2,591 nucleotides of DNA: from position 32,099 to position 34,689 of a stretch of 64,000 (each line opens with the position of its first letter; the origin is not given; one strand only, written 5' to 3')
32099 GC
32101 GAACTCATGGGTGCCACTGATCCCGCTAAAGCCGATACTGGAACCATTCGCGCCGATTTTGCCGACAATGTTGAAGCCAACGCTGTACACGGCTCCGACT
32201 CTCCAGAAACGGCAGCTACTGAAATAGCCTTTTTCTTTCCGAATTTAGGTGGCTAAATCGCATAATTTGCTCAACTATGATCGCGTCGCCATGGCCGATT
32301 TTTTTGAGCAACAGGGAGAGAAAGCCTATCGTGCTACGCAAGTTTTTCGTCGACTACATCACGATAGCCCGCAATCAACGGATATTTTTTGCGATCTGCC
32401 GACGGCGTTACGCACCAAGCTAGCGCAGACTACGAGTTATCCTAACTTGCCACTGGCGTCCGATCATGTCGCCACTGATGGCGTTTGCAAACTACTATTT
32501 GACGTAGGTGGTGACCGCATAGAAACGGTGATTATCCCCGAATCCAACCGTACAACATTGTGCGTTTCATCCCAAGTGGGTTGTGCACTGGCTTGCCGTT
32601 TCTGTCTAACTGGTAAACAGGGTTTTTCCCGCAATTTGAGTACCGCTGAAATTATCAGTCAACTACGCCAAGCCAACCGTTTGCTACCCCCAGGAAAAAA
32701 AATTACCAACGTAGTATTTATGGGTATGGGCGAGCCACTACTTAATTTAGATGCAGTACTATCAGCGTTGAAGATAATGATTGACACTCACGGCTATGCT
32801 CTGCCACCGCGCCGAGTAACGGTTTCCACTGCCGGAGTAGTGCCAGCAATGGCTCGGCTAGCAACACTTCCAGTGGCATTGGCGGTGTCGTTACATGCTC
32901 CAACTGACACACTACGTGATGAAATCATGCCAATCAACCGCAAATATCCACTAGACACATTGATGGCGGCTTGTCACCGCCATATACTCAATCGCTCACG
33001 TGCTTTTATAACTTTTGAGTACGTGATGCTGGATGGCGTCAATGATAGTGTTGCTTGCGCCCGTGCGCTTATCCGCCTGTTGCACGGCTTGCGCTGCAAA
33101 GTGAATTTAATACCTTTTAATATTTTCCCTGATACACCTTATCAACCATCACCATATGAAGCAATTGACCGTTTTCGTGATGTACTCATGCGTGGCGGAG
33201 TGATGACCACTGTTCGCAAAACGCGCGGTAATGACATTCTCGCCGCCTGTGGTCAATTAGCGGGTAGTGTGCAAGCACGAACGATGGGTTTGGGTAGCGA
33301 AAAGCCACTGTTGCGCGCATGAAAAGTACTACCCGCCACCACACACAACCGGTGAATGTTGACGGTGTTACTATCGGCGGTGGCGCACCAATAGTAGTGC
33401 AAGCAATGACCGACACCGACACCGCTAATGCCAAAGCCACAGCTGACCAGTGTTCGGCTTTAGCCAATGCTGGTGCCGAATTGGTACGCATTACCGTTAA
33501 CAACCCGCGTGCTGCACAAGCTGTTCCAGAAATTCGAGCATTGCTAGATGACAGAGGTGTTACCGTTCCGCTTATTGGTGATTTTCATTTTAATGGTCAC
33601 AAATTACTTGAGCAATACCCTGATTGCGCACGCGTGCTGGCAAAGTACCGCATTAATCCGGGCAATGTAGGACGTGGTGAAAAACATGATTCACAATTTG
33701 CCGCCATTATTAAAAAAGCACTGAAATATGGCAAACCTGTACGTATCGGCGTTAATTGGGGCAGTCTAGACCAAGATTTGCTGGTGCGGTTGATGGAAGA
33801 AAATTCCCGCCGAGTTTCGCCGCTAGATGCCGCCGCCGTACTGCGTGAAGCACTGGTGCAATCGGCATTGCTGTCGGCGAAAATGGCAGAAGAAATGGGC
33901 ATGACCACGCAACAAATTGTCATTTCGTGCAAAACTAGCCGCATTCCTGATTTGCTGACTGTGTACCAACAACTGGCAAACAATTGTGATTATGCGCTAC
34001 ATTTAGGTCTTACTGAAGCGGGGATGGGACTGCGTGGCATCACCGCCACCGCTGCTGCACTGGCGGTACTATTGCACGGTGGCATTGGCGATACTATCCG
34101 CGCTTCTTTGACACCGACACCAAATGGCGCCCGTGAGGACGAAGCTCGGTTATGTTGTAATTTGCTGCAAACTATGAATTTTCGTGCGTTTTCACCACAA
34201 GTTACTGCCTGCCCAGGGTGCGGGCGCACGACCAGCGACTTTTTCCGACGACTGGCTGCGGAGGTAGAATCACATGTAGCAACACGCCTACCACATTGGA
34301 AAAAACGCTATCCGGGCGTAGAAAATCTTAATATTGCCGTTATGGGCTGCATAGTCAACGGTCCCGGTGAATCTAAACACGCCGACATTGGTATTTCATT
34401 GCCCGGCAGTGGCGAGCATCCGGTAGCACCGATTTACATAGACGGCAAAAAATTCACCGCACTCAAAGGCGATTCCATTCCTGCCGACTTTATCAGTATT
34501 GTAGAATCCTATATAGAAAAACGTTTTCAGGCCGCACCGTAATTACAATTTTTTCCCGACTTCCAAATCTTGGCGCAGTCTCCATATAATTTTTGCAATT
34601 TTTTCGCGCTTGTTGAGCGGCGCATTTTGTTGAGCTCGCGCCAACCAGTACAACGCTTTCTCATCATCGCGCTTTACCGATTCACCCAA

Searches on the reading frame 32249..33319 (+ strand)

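Call 39: search_protein_families(library=pfam, proteins=[window:32249-33319:+], max_evalue=0.00001)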
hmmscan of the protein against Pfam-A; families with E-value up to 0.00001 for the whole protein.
window:32249-33319:+ (357 aa): 2 families
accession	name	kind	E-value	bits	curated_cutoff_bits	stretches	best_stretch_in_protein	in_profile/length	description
PF04055.27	Radical_SAM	-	1.9e-15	57.9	29.5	1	107-267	2-157/166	Radical SAM superfamily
PF21016.3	RlmN_N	-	7.8e-13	48.4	24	1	6-62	2-58/60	Ribosomal RNA large subunit methyltransferase N-terminal domain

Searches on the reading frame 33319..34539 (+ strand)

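Call 39: search_protein_families(library=pfam, proteins=[window:33319-34539:+], max_evalue=0.00001)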
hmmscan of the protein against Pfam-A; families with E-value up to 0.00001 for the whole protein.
window:33319-34539:+ (407 aa): 1 family
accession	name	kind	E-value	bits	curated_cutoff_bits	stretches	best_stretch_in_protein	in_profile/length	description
PF04551.19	GcpE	-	7.2e-107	357.8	32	1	9-396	1-342/343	GcpE protein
